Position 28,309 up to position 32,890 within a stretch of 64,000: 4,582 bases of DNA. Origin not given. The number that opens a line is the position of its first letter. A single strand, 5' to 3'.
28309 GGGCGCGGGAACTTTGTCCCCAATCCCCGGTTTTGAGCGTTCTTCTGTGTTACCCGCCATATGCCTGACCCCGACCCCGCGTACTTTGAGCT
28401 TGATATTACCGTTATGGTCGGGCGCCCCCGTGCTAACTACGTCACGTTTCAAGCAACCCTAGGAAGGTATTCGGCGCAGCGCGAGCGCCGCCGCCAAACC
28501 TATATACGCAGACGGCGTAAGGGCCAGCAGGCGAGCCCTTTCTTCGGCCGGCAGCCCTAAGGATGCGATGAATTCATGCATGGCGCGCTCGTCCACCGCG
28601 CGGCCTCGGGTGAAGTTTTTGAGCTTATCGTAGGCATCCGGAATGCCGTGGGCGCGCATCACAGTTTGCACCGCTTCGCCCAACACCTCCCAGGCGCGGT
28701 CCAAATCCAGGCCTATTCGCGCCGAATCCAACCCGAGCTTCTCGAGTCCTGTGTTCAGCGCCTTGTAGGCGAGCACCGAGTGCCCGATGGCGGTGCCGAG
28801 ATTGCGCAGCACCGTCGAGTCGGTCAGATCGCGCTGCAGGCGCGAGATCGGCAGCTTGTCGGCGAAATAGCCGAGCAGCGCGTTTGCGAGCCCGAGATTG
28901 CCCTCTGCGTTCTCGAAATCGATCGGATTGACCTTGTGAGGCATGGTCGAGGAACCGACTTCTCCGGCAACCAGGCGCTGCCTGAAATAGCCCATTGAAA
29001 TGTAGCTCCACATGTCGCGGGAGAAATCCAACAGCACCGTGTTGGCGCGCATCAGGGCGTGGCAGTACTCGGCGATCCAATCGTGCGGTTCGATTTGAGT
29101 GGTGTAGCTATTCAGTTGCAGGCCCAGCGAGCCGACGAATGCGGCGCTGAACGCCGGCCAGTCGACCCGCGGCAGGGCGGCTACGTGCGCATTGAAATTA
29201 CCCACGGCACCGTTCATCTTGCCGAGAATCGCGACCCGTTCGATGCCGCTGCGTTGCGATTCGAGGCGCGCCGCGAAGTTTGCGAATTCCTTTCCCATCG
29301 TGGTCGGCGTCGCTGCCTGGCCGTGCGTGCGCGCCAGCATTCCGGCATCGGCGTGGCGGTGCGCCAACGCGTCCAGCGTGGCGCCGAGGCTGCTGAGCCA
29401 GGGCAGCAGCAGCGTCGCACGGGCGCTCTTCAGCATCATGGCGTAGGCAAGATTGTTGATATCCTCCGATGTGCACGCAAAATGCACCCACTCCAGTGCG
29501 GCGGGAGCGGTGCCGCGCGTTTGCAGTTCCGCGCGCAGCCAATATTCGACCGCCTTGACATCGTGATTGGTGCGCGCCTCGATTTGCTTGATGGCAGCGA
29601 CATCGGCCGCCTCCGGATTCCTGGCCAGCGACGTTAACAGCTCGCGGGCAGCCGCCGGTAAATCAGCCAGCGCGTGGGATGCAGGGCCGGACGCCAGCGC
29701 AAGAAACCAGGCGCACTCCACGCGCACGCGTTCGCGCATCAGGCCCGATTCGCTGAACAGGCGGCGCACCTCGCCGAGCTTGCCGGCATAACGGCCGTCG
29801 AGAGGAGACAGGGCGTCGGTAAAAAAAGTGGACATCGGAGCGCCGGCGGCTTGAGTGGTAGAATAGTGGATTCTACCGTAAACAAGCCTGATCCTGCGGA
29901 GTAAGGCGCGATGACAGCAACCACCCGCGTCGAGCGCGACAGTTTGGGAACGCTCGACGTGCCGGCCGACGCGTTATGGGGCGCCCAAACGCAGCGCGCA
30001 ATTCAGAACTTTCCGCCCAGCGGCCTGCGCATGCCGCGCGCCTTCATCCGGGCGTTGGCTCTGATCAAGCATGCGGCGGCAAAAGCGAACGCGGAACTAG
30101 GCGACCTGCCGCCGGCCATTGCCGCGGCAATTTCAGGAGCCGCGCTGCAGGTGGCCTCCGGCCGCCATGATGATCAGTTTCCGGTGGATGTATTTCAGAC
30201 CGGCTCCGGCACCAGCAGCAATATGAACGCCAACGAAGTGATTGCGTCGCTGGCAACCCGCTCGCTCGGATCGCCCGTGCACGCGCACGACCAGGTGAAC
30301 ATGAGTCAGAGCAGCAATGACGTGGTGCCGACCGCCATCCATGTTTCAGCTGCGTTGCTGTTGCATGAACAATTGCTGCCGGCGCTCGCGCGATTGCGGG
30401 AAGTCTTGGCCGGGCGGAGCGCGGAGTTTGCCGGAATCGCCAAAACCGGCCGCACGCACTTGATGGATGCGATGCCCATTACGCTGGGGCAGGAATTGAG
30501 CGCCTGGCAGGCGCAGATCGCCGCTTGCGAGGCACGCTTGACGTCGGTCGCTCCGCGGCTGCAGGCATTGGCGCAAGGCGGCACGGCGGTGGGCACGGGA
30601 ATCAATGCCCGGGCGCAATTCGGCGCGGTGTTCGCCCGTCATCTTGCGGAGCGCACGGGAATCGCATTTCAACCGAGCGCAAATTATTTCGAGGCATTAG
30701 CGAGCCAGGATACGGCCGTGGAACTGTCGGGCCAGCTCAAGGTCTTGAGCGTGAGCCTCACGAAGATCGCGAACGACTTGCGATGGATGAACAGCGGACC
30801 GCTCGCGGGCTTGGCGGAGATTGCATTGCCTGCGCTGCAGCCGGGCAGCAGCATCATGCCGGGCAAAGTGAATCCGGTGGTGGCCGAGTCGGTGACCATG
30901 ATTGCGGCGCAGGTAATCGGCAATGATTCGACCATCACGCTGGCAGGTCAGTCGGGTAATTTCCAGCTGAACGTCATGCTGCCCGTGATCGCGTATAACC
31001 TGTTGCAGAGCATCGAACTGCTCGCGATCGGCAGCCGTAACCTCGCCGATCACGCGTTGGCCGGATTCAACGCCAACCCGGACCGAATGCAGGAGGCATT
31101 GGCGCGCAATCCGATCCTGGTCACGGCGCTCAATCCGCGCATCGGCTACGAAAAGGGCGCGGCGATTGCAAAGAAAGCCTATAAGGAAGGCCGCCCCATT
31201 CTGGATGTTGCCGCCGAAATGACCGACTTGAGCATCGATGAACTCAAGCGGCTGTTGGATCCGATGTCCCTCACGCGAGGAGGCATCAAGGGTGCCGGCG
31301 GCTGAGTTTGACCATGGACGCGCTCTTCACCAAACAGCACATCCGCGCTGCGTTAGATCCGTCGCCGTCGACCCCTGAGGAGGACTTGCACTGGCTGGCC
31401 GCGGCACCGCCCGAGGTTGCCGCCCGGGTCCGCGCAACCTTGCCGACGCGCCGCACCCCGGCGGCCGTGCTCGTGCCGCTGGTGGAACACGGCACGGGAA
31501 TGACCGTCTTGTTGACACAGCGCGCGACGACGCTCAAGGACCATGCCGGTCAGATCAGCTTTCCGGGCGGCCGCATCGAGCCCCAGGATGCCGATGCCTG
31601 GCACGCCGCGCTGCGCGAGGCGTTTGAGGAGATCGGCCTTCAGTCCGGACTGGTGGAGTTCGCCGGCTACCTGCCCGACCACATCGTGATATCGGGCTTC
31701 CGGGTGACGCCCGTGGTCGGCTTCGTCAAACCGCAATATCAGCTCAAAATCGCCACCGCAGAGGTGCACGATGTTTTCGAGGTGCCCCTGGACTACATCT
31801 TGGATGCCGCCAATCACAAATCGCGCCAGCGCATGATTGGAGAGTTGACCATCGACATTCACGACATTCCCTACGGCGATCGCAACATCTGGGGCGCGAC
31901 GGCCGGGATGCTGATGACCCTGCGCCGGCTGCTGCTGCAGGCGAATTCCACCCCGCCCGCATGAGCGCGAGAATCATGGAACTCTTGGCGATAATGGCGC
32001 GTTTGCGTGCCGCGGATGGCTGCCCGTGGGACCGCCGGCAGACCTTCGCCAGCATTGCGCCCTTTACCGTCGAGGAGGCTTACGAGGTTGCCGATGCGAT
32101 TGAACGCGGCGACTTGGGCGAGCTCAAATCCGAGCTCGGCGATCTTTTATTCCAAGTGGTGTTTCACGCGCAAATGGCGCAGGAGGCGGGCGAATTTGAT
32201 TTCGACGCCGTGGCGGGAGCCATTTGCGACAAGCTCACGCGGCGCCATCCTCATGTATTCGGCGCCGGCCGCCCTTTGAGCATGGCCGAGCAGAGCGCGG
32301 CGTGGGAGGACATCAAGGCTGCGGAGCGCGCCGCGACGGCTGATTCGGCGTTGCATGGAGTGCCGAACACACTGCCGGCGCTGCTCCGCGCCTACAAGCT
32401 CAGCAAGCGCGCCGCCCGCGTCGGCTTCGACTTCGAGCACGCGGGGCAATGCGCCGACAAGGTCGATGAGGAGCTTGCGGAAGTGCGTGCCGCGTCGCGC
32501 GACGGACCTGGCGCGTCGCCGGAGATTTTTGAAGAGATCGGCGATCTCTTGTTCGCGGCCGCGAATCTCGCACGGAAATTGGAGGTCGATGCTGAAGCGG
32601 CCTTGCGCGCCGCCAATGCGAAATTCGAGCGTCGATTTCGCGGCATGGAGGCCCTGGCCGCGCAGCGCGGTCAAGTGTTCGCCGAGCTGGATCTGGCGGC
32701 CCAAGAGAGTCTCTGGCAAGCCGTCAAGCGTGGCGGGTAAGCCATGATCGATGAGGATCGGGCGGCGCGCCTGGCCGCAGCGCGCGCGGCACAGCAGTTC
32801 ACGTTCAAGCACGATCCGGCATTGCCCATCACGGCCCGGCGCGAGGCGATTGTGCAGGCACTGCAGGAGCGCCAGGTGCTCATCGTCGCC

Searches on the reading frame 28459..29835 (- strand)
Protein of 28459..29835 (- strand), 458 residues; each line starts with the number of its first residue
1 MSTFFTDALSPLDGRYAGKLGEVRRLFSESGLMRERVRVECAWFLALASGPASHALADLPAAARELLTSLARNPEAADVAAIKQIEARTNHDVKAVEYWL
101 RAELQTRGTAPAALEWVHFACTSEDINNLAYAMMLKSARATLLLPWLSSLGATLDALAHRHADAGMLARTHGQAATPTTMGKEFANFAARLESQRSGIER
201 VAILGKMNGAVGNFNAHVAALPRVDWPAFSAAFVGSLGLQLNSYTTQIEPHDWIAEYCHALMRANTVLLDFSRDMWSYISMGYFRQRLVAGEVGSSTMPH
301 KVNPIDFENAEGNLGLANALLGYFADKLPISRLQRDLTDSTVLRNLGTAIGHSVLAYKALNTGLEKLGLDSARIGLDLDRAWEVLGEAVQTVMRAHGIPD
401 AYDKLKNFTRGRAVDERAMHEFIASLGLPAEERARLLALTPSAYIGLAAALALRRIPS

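Call 55: search_protein_families(library=pfam, proteins=[window:28459-29835:-], max_evalue=0.00001)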
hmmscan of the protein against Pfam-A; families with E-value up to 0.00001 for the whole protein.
window:28459-29835:- (458 aa): 2 families
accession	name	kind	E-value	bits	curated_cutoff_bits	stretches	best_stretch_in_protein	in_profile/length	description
PF00206.25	Lyase_1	-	6e-50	170.8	27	1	14-312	1-305/312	Lyase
PF08328.16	ASL_C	-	2.1e-44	150.7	35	1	331-445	1-115/115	Adenylosuccinate lyase C-terminal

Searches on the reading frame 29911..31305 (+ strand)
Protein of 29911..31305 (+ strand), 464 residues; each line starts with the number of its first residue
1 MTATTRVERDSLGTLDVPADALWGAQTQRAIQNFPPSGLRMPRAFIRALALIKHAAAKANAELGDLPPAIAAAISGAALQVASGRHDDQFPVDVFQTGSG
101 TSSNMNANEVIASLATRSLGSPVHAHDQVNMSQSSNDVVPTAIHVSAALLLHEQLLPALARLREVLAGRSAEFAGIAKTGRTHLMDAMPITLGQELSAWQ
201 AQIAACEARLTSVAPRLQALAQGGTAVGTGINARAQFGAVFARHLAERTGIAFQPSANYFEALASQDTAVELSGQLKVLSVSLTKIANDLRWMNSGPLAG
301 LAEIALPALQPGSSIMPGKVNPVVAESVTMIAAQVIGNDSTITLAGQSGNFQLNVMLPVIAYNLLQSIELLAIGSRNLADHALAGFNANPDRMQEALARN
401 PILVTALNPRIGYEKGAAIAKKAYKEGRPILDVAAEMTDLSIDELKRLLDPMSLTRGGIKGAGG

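Call 55: search_protein_families(library=pfam, proteins=[window:29911-31305:+], max_evalue=0.00001)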
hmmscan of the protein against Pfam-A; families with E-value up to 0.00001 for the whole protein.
window:29911-31305:+ (464 aa): 2 families
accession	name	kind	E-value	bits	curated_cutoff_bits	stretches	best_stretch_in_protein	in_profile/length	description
PF00206.25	Lyase_1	-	4.3e-97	325.7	27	1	13-337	1-312/312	Lyase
PF10415.14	FumaraseC_C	-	1.8e-19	70.3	32.5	1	403-456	1-54/54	Fumarase C C-terminus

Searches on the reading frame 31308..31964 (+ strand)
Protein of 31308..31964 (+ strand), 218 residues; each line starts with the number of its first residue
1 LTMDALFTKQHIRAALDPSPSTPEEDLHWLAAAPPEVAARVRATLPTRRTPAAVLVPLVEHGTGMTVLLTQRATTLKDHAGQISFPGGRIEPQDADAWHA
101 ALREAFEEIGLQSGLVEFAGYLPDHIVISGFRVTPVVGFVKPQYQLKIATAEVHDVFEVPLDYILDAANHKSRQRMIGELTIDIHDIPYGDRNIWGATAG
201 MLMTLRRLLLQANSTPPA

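Call 55: search_protein_families(library=pfam, proteins=[window:31308-31964:+], max_evalue=0.00001)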
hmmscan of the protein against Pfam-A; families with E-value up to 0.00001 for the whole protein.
window:31308-31964:+ (218 aa): 1 family
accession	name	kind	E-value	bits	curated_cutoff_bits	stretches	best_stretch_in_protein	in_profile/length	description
PF00293.34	NUDIX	-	2.9e-16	60.1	21.1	1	51-173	3-127/134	NUDIX domain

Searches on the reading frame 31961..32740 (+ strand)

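Call 55: search_protein_families(library=pfam, proteins=[window:31961-32740:+], max_evalue=0.00001)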
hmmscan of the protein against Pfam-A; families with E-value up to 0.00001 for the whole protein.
window:31961-32740:+ (259 aa): 2 families
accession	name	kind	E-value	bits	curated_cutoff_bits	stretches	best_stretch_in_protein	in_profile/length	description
PF03819.22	MazG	-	1.7e-36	124.8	22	1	27-100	1-74/74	MazG nucleotide pyrophosphohydrolase domain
PF01503.22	PRA-PH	-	8.1e-13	49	21.3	0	157-218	21-82/86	Phosphoribosyl-ATP pyrophosphohydrolase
